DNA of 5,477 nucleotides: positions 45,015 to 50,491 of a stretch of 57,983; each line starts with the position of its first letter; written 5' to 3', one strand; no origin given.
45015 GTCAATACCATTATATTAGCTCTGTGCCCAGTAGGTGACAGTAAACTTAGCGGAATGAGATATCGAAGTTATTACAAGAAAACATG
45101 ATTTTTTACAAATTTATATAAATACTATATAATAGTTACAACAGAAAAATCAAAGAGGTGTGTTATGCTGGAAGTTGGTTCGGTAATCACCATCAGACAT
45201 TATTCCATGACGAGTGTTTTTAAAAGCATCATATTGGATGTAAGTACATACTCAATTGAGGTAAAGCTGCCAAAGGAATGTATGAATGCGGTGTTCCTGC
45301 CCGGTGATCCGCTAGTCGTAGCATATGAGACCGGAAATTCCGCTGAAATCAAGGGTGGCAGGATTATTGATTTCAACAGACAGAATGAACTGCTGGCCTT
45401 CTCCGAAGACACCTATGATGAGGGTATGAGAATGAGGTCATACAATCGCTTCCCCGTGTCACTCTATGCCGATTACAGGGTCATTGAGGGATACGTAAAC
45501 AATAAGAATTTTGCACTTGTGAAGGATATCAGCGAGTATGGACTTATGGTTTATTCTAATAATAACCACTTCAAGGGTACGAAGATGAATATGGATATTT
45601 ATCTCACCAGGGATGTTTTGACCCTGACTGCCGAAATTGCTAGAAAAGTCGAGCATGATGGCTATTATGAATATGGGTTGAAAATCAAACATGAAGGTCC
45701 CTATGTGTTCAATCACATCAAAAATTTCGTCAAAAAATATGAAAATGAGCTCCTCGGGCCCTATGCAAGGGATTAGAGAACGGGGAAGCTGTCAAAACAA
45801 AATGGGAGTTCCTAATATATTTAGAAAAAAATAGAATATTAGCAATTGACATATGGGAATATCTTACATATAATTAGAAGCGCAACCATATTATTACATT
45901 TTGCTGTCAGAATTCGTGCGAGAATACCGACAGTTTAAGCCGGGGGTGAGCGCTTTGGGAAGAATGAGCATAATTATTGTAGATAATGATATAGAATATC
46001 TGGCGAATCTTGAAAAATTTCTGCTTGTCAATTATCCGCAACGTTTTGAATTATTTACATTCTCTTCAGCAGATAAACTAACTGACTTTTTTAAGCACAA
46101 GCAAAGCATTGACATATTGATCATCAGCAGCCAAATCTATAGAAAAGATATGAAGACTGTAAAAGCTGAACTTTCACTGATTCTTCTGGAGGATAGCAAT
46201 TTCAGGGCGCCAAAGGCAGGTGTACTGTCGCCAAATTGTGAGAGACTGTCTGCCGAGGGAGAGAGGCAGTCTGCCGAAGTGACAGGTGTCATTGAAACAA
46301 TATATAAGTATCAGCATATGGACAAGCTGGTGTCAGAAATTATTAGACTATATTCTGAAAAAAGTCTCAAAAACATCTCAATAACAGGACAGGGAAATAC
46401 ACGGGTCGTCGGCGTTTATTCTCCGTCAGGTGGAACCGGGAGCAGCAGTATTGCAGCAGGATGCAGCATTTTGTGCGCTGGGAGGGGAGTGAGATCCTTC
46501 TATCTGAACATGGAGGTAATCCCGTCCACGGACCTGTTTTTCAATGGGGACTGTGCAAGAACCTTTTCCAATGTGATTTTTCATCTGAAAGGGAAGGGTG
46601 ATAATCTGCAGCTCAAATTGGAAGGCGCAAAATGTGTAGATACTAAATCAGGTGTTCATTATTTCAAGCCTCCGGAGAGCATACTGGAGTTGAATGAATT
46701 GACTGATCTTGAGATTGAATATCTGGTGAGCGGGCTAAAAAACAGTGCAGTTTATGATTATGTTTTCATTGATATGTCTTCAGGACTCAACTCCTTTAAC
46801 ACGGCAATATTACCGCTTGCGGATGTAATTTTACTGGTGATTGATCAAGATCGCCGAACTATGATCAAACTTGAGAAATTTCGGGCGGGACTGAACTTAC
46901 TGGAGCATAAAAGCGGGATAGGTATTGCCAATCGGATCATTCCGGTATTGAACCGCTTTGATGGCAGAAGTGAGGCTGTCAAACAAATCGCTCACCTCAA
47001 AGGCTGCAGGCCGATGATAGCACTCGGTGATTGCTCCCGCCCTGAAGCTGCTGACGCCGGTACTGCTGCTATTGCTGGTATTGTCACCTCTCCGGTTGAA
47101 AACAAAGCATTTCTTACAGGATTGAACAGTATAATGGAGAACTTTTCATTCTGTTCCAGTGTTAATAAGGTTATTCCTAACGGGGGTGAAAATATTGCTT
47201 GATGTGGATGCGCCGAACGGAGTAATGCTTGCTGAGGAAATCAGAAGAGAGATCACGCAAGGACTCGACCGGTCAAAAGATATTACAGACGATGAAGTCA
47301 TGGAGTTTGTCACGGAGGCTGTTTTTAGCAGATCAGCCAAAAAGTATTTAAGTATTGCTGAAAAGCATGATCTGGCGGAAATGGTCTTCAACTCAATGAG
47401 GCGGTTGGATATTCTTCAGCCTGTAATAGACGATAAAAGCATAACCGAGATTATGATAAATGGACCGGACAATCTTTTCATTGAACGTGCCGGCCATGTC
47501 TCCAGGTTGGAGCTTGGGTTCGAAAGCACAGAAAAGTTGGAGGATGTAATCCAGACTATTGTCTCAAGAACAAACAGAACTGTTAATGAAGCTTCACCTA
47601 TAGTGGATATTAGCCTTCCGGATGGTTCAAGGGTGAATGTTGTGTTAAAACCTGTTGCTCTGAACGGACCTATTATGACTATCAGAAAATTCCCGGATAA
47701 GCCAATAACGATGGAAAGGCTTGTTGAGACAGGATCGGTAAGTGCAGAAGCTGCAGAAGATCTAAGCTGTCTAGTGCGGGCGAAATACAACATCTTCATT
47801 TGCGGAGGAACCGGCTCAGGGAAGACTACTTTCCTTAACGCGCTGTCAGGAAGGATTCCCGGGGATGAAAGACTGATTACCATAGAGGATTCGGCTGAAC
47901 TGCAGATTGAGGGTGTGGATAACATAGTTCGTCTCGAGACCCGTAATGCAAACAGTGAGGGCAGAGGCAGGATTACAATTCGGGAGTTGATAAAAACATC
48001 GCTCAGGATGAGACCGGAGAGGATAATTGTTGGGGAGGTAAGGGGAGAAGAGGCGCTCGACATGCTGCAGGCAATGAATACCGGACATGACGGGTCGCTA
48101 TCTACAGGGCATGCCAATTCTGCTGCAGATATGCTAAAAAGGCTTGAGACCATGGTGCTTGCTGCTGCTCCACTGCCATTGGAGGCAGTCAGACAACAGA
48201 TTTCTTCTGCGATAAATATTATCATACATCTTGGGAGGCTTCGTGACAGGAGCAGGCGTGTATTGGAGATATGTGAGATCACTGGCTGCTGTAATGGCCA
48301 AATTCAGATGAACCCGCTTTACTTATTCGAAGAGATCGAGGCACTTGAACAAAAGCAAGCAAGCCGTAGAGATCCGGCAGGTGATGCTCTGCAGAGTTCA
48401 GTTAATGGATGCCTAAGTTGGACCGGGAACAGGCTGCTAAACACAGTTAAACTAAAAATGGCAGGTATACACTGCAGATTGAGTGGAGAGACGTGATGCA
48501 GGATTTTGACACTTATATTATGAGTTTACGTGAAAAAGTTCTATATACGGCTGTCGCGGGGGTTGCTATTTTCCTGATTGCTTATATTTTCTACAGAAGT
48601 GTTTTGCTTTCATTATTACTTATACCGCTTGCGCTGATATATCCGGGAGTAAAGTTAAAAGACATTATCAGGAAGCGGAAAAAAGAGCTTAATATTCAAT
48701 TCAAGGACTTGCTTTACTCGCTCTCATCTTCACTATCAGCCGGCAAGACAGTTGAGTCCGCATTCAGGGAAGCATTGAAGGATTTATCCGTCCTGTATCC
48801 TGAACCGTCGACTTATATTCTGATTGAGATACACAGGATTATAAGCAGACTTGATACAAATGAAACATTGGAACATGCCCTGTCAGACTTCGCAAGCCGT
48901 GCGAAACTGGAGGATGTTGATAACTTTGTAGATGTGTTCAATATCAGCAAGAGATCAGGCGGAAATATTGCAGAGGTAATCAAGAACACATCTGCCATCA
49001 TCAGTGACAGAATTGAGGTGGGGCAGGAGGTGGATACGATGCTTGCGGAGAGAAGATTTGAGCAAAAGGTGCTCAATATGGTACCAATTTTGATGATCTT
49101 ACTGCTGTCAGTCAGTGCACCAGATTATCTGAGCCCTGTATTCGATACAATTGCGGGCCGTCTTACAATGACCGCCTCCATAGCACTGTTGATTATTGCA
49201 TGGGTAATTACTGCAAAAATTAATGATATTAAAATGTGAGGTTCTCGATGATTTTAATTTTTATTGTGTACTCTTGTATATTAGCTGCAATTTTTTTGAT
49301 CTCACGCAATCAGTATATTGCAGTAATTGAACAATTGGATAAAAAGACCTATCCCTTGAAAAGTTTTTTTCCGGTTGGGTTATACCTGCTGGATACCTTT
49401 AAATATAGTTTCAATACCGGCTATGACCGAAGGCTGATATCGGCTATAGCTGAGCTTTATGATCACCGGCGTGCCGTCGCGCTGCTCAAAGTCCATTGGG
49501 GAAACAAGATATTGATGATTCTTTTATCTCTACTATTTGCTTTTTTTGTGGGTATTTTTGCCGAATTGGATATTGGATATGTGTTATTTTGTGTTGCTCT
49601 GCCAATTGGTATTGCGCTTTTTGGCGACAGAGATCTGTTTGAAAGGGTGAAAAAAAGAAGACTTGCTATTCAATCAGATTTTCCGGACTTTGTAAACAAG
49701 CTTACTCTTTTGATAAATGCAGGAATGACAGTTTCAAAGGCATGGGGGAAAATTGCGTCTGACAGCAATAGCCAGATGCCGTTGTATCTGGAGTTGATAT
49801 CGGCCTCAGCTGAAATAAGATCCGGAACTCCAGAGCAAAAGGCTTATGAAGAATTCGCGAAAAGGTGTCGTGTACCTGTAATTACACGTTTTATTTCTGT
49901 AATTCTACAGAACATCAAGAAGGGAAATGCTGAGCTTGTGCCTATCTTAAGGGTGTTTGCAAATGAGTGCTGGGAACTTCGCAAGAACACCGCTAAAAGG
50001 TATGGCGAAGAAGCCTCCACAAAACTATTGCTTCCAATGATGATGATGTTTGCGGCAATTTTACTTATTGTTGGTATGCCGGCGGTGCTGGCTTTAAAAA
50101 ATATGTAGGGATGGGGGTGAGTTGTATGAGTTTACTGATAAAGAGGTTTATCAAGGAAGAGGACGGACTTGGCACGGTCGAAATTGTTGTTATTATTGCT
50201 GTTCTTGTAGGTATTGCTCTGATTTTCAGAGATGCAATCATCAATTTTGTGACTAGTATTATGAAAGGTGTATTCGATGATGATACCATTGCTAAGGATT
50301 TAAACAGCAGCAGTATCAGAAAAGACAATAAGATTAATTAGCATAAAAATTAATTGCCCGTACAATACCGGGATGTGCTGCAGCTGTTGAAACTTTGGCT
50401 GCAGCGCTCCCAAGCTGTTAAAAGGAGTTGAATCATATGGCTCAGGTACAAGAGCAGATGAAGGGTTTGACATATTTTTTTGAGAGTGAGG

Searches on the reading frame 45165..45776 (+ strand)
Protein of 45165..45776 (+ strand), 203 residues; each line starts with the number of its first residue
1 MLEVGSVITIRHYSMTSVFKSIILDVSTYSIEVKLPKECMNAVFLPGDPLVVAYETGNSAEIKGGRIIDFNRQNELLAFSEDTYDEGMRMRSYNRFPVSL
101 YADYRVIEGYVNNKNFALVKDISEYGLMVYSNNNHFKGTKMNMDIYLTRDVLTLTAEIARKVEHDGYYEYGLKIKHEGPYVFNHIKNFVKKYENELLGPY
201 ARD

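Call 5: search_protein_families(library=pfam, proteins=[window:45165-45776:+], max_evalue=0.01)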
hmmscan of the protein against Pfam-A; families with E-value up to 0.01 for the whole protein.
window:45165-45776:+ (203 aa): 1 family
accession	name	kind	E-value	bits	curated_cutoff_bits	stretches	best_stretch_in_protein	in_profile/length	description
PF07238.19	PilZ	-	2.4e-07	31.5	22.5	1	91-189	3-100/102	PilZ domain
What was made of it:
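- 45165..45776 (+): PilZ-domain protein immediately upstream, a possible c-di-GMP input. Pfam PilZ at 2.4e-07 (call 5).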

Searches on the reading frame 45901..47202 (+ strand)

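Call 5: search_protein_families(library=pfam, proteins=[window:45901-47202:+], max_evalue=0.01)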
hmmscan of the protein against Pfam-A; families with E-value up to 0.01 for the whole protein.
window:45901-47202:+ (433 aa): 2 families
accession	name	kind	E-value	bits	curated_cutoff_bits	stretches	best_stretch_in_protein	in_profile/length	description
PF21194.3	TadZ-like_ARD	-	5e-06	27.3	27.4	1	22-89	3-68/108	TadZ-like, receiver domain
PF13614.12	AAA_31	-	0.0021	18.5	27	1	280-334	115-167/177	AAA domain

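Call 9: search_protein_families(library=ncbifam, proteins=[window:45901-47202:+], max_evalue=0.01)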
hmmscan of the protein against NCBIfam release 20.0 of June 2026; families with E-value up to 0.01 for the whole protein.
window:45901-47202:+ (433 aa): 3 families
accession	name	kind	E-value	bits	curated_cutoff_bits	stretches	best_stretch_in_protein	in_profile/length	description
TIGR03371.1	cellulose_yhjQ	equivalog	0.00052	19.6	157.85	0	279-358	110-183/246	cellulose biosynthesis protein BcsQ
TIGR03815.1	CpaE_hom_Actino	equivalog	0.0074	15.5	154.45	0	164-200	108-144/340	septum site-determining protein Ssd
TIGR01968.1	minD_bact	equivalog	0.008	15.5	212.9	0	168-314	2-141/261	septum site-determining protein MinD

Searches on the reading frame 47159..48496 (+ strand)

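Call 5: search_protein_families(library=pfam, proteins=[window:47159-48496:+], max_evalue=0.01)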
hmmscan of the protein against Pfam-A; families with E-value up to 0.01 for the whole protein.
window:47159-48496:+ (445 aa): 7 families
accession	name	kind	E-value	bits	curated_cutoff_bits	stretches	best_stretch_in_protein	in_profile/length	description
PF00437.27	T2SSE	-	3.8e-58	197.3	24.9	1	85-364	7-284/370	Type II/IV secretion system protein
PF00005.33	ABC_tran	-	5.8e-05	24.2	25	1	201-250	3-51/137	ABC transporter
PF13401.12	AAA_22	-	0.00021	22.1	27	0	208-248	4-45/130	AAA domain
PF01580.24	FtsK_SpoIIIE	-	0.0007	19.5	24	1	210-278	40-113/221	FtsK/SpoIIIE family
PF13476.12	AAA_23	-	0.0011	20.1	27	1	213-231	23-41/201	AAA domain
PF19975.5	DO-GTPase1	-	0.0016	18.2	27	1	214-305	2-94/271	Double-GTPase 1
PF04665.18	Pox_A32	-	0.0024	17.8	22.8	1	204-229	8-33/242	Poxvirus A32 protein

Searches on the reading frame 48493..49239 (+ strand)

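Call 5: search_protein_families(library=pfam, proteins=[window:48493-49239:+], max_evalue=0.01)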
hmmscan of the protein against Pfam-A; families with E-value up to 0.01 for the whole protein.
window:48493-49239:+ (248 aa): 2 families
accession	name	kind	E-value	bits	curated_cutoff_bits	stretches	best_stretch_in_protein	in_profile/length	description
PF00482.28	T2SSF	-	8.6e-07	29.4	25.2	1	75-205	3-123/125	Type II secretion system (T2SS), protein F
PF14581.11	SseB_C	-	0.0051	17.4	22.5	0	69-136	15-74/106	SseB protein C-terminal domain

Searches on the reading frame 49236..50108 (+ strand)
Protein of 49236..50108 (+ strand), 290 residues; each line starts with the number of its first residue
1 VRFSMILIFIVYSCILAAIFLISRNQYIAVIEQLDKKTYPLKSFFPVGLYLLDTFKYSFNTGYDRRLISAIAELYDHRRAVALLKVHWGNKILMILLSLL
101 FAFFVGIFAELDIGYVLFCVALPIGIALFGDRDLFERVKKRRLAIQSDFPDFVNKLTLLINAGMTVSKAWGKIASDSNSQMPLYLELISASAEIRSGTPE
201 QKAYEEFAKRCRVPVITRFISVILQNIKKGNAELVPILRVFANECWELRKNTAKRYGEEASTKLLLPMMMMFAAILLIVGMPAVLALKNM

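Call 5: search_protein_families(library=pfam, proteins=[window:49236-50108:+], max_evalue=0.01)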
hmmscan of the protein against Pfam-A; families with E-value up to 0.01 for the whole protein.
window:49236-50108:+ (290 aa): 1 family
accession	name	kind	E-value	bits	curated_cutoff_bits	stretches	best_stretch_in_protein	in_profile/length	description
PF00482.28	T2SSF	-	8.7e-09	35.9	25.2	1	152-282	1-125/125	Type II secretion system (T2SS), protein F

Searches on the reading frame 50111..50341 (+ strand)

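Call 9: search_protein_families(library=ncbifam, proteins=[window:50111-50341:+], max_evalue=0.01)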
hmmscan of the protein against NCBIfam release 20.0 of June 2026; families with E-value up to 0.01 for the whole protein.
window:50111-50341:+ (76 aa): 1 family
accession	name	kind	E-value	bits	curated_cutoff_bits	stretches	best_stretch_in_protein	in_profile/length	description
NF052291.1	membrane_YczE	equivalog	0.0065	16.3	205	1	3-48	53-98/185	membrane protein YczE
